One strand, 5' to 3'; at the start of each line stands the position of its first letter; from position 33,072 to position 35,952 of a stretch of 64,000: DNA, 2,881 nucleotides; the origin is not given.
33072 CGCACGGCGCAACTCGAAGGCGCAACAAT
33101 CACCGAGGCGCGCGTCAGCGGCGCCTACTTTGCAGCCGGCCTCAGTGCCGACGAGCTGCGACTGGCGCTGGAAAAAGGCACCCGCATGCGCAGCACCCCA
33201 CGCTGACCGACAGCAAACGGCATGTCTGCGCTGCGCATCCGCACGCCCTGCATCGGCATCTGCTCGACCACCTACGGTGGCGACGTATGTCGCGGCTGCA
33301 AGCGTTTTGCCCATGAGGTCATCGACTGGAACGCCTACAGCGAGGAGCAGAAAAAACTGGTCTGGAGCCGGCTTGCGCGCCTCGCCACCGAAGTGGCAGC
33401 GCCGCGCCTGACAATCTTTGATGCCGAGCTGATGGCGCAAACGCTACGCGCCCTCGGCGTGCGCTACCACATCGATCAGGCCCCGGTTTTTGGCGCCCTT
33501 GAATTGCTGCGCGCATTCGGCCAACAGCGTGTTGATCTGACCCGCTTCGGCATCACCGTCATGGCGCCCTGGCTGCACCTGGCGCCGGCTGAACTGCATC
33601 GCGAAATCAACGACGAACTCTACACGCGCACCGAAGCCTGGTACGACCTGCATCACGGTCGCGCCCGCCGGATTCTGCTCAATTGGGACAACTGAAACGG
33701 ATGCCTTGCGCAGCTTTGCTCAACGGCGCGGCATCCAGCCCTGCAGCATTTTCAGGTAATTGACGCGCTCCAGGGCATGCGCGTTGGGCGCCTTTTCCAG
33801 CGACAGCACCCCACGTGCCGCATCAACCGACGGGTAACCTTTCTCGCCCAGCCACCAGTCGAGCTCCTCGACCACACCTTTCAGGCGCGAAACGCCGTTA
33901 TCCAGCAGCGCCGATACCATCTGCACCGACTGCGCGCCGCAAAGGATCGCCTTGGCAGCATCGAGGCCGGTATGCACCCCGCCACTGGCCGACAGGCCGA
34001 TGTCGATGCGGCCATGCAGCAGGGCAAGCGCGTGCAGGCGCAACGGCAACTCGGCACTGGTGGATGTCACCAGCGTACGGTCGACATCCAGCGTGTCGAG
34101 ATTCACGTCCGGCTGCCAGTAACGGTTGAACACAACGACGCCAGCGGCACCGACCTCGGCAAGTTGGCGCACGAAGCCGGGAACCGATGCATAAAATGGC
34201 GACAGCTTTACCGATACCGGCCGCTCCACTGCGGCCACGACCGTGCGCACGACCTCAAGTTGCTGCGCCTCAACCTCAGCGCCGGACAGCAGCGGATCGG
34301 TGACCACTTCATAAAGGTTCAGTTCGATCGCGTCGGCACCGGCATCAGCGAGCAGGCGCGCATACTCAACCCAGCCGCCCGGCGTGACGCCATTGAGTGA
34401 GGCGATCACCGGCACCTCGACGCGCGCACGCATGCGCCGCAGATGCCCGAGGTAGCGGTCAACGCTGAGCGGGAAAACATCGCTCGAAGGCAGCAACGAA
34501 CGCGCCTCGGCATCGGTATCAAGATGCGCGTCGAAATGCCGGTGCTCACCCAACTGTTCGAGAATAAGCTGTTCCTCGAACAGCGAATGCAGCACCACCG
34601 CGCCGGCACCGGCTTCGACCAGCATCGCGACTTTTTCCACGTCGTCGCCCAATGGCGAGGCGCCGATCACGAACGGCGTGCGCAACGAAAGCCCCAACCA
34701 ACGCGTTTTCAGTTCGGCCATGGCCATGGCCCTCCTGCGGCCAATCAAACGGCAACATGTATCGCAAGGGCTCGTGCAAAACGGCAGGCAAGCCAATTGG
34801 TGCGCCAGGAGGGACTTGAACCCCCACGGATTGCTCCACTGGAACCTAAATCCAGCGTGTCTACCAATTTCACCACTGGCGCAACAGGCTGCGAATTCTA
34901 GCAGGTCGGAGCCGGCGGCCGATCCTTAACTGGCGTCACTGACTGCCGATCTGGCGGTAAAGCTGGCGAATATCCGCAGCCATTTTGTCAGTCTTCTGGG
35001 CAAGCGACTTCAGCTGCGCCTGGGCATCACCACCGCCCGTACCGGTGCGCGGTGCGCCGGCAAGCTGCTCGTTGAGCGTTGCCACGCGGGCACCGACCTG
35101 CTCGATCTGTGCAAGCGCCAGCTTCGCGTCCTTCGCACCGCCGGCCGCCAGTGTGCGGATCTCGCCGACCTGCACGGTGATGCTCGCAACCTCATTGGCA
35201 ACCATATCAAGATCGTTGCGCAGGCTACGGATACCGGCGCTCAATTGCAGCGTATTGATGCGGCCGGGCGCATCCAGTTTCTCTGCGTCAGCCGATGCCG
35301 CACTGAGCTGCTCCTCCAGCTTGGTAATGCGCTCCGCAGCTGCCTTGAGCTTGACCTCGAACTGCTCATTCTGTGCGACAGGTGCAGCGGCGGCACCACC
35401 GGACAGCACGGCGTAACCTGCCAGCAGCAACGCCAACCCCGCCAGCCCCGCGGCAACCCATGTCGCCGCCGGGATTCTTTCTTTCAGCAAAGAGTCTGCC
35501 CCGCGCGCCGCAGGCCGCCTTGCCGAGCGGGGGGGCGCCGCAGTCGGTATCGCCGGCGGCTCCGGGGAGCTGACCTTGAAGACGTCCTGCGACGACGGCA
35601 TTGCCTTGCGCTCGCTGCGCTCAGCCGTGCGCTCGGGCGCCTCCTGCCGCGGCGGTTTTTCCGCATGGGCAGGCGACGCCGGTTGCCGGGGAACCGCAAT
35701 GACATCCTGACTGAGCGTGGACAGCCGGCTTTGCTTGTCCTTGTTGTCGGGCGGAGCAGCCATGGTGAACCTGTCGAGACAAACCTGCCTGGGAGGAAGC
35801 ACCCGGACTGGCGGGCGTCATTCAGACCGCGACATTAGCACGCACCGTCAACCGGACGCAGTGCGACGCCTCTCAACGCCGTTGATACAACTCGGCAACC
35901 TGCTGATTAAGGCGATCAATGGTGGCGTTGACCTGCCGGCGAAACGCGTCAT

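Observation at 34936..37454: Uncharacterised three-gene envelope cluster next to tRNA-Leu: a secreted KAP-tailed protein plus two paralogous bitopic coiled-coil proteins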

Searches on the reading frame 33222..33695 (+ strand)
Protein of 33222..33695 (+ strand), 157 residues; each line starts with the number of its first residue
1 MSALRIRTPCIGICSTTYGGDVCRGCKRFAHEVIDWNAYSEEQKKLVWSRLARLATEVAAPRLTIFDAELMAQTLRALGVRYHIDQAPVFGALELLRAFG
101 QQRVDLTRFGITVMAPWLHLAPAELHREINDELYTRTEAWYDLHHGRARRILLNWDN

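Call 3: search_protein_families(library=pfam, proteins=[window:33222-33695:+], max_evalue=1)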
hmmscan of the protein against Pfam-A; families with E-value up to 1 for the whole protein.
window:33222-33695:+ (157 aa): 1 family
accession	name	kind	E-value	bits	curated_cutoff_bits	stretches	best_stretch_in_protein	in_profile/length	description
PF06945.18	DUF1289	-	9.6e-17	61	27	1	8-53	1-45/47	Protein of unknown function (DUF1289)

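Call 4: search_protein_families(library=ncbifam, proteins=[window:33222-33695:+], max_evalue=1)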
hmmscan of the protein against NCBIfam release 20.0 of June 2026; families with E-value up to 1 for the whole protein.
window:33222-33695:+ (157 aa): 1 family
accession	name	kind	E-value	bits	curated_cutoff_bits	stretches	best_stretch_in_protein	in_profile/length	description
NF053592.1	HK_near_YfiR_like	equivalog_domain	0.11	12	194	1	33-92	27-85/223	sensor histidine kinase, YfiR-like protein-associated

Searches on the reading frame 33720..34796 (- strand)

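Call 3: search_protein_families(library=pfam, proteins=[window:33720-34796:-], max_evalue=1)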
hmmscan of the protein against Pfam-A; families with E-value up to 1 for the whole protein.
window:33720-34796:- (358 aa): 9 families
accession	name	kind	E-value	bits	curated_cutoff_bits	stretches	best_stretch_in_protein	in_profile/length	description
PF01180.27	DHO_dh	-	5.7e-12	45.9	27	1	113-313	77-288/291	Dihydroorotate dehydrogenase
PF13714.12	PEP_mutase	-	7.7e-05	22.8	31.5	1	178-222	56-104/240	Phosphoenolpyruvate phosphomutase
PF25509.1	DUF7916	-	0.0011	18.5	27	1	144-203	44-101/296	Domain of unknown function (DUF7916)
PF01070.24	FMN_dh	-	0.019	14.4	24.9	1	265-293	273-301/350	FMN-dependent dehydrogenase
PF01645.23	Glu_synthase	-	0.031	13.9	20.4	1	263-296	273-306/369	Conserved region in glutamate synthase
PF02225.27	PA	-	0.035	14.7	23.9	0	53-75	40-62/95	PA domain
PF01207.24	Dus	-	0.077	12.5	20.4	1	130-283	56-202/311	Dihydrouridine synthase (Dus)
PF03060.21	NMO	-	0.22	11.3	28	1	264-298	192-226/331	Nitronate monooxygenase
PF00478.31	IMPDH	-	0.29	10.5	25.6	0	263-297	205-239/345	IMP dehydrogenase / GMP reductase domain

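Call 4: search_protein_families(library=ncbifam, proteins=[window:33720-34796:-], max_evalue=1)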
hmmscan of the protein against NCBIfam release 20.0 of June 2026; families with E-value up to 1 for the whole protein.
window:33720-34796:- (358 aa): 24 families
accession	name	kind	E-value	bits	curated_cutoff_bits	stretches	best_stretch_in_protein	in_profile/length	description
NF005741.0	PRK07565.1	subfamily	5.3e-109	364.3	303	1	26-353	1-328/335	dihydroorotate dehydrogenase-like protein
NF006183.0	PRK08318.1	equivalog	1e-20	73.9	335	1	26-344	1-331/422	NAD-dependent dihydropyrimidine dehydrogenase subunit PreA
TIGR01037.2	pyrD_sub1_fam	subfamily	1.5e-19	70.2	270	1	29-326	1-294/300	dihydroorotate dehydrogenase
NF005574.0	PRK07259.1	equivalog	2.4e-18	66.1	269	1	27-329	3-300/304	dihydroorotate dehydrogenase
NF041011.1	dihydoor_dh_Arch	equivalog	6e-16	58.4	330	1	119-322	78-279/289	dihydroorotate dehydrogenase PyrD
NF002702.0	PRK02506.1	equivalog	1.6e-14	53.8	301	2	265-332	243-310/313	dihydroorotate oxidase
TIGR02151.1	IPP_isom_2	equivalog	5.3e-07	28.9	281.3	1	265-316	259-311/338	type 2 isopentenyl-diphosphate Delta-isomerase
TIGR01036.1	pyrD_sub2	equivalog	5.9e-06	25.3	200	1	259-329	284-352/356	dihydroorotate dehydrogenase (quinone)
NF003645.0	PRK05286.1-2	equivalog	7.1e-06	25.1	366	1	265-330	288-353/359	quinone-dependent dihydroorotate dehydrogenase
TIGR01304.1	IMP_DH_rel_2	equivalog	3.1e-05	23.4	342.1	1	108-297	111-286/365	GuaB3 family IMP dehydrogenase-related protein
NF003648.0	PRK05286.2-1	equivalog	6.6e-05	21.9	433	1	172-330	190-354/360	quinone-dependent dihydroorotate dehydrogenase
NF006600.0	PRK09140.1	subfamily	0.0002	20.7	207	1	121-161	4-44/210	2-dehydro-3-deoxy-6-phosphogalactonate aldolase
NF003652.0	PRK05286.2-5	equivalog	0.0028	16.9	267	1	188-316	211-344/353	quinone-dependent dihydroorotate dehydrogenase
NF003649.0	PRK05286.2-2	equivalog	0.0028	16.7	505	1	268-330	286-348/351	quinone-dependent dihydroorotate dehydrogenase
TIGR00737.1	nifR3_yhdG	equivalog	0.01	15.1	293.3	1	129-199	64-139/319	tRNA dihydrouridine synthase DusB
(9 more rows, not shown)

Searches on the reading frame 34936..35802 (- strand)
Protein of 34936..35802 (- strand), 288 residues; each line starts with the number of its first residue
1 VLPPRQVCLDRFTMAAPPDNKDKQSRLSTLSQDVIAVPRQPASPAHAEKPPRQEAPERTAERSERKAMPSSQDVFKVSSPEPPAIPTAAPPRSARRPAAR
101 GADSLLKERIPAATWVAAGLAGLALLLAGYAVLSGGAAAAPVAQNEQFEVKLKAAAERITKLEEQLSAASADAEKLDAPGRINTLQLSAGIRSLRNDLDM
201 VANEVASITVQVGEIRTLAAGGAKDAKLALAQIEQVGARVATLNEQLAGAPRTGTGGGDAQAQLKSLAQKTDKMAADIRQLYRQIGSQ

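Call 3: search_protein_families(library=pfam, proteins=[window:34936-35802:-], max_evalue=1)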
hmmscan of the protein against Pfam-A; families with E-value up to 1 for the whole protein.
window:34936-35802:- (288 aa): 9 families
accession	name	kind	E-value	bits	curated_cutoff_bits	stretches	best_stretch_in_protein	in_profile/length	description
PF16326.10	ABC_tran_CTD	-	0.05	14.3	32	0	146-177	11-44/69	ABC transporter C-terminal domain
PF25526.1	LIP-1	-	0.058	13.2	34.1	0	147-177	157-187/250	Liprin-alpha-like coiled coil domain 2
PF07730.19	HisKA_3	-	0.16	13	24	0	199-238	11-50/68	Histidine kinase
PF20042.4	DUF6444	-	0.21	12.7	27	0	144-171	17-46/85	Family of unknown function (DUF6444)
PF24627.1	PUMA_CC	-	0.21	12.1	30.1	0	144-172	2-30/74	PUMA coiled-coil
PF04513.17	Baculo_PEP_C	-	0.25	11.8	38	1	145-216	40-105/140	Baculovirus polyhedron envelope protein, PEP, C terminus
PF06103.16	DUF948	-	0.37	11.4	37.2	0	187-244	31-88/89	Bacterial protein of unknown function (DUF948)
PF10779.14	XhlA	-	0.38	11.4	34.7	0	147-176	8-37/67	Haemolysin XhlA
PF06810.17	Phage_scaffold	-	0.83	10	35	1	145-236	29-121/170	Phage capsid assembly scaffolding protein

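Call 4: search_protein_families(library=ncbifam, proteins=[window:34936-35802:-], max_evalue=1)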
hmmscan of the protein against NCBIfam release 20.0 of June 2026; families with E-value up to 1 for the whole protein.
window:34936-35802:- (288 aa): 6 families
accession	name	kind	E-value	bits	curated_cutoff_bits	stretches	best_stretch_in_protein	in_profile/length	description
NF045487.1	ASRP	equivalog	0.0036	16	300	1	146-246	372-468/593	archaea-specific SMC-related protein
NF005938.0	PRK07984.1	equivalog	0.0053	16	477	1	187-238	166-215/262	enoyl-ACP reductase FabI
NF009647.0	PRK13182.1-2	equivalog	0.11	12.5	165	1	138-171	79-112/176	chromosome-anchoring protein RacA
NF033928.1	alph_xenorhab_A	subfamily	0.24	10.7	125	1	146-281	153-288/339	alpha-xenorhabdolysin family binary toxin subunit A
NF009013.0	PRK12355.2-4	subfamily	0.36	9.3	605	1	130-247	9-123/576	type-F conjugative transfer system mating-pair stabilization protein TraN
NF011925.1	PRK15396.1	subfamily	0.55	10.5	108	0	186-213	29-56/78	major outer membrane lipoprotein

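Call 22: find_homologous_proteins(query=window:34936-35763:-)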
Query window:34936-35763:- (275 aa): 17 proteins with E <= 0.001 among 8000 candidates.
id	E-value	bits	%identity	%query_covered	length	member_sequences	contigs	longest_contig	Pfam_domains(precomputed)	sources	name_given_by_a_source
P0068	1.0e-159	548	99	100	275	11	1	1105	-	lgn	-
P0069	1.4e-147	508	93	100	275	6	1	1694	-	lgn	-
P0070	1.8e-124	433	82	100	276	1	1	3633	-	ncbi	-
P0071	1.7e-78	282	58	100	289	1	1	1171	PF10805.15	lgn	-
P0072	3.8e-60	222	70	57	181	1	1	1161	PF10805.15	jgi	jgi:chromosome segregation ATPase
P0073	1.3e-52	197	57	53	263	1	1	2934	-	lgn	-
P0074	1.3e-52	197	58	53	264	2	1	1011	-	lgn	-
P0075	5.6e-52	195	57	53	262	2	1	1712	-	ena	-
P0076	8.3e-52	195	53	50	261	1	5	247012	PF10805.15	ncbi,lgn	ncbi:MAG: hypothetical protein ACOY3X_12680 [Pseudomonadota bacterium]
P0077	1.8e-51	194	45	98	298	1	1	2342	-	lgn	-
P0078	2.0e-50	190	45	97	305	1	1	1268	-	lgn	-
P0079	2.7e-49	186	44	98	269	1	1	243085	-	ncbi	-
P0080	9.4e-47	178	43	97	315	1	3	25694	-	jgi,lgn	jgi:hypothetical protein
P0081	2.5e-46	177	43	98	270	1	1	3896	-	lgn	-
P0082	1.0e-40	158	51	56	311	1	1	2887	PF10805.15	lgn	-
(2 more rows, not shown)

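Call 57: search_protein_families(library=padloc, proteins=[window:34936-35763:-], max_evalue=0.1)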
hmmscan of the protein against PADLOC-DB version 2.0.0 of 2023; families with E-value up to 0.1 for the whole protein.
window:34936-35763:- (275 aa): 1 family
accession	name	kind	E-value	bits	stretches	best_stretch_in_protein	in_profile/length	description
PDLC00006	DruC1|DruC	-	0.0019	14.7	1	143-272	167-292/626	Unknown function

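Call 58: search_protein_families(library=phrogs, proteins=[window:34936-35763:-], max_evalue=0.1)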
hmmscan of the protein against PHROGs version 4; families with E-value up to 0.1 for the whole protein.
window:34936-35763:- (275 aa): 6 families
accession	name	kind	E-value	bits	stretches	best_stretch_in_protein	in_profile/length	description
phrog_16140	-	unknown function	0.0033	17.2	1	178-272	4-97/426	-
phrog_1219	-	tail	0.013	16.2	1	116-244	47-178/233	tail needle protein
phrog_3413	-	unknown function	0.016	16.6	1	111-162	10-61/106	-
phrog_77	-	DNA, RNA and nucleotide metabolism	0.025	14.1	1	131-265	527-614/967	SbcC-like subunit of palindrome specific endonuclease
phrog_89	-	lysis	0.029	15.3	0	107-163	9-62/143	Rz-like spanin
phrog_739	-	lysis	0.051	14.8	0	102-186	6-90/122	Rz-like spanin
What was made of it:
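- C gives weak PHROGs hits to Rz-like spanins (E 0.03-0.05, call 58).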

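Call 60: search_solved_structures(query=A3, max_evalue=1)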
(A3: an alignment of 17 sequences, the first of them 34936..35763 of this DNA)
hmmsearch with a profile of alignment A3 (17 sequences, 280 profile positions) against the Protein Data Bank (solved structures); distinct sequences matched with E-value up to 1: 11.
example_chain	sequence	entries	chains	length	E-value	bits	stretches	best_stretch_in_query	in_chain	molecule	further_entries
1ya9_A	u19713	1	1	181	0.0088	19.1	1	123-230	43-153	Apolipoprotein E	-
8uzp_M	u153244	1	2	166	0.03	17.3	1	123-207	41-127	stem_mimetic_01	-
9i7s_K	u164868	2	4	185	0.072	16.1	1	95-166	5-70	Tom20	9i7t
5myj_B1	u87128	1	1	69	0.3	14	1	178-234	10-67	50S ribosomal protein L29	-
7bjs_A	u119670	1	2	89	0.41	13.6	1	129-180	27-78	Kinesin heavy chain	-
3ssu_A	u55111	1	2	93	0.43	13.5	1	127-198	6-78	Vimentin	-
3s4r_A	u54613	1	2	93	0.62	13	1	127-198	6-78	Vimentin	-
9v3e_A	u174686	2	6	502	0.64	13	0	91-151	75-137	Fusion glycoprotein F0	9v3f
7ki6_A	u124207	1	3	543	0.76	12.7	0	92-151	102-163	Fusion glycoprotein F0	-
9sf4_Aa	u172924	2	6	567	0.91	12.5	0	91-151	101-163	Fusion glycoprotein F0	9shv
6gap_A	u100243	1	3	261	0.97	12.4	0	123-208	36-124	Outer capsid protein sigma-1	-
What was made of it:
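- Ala-rich amphipathic helices resemble phasins, and there is a weak ApoE profile hit for C (E 0.009, call 60).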
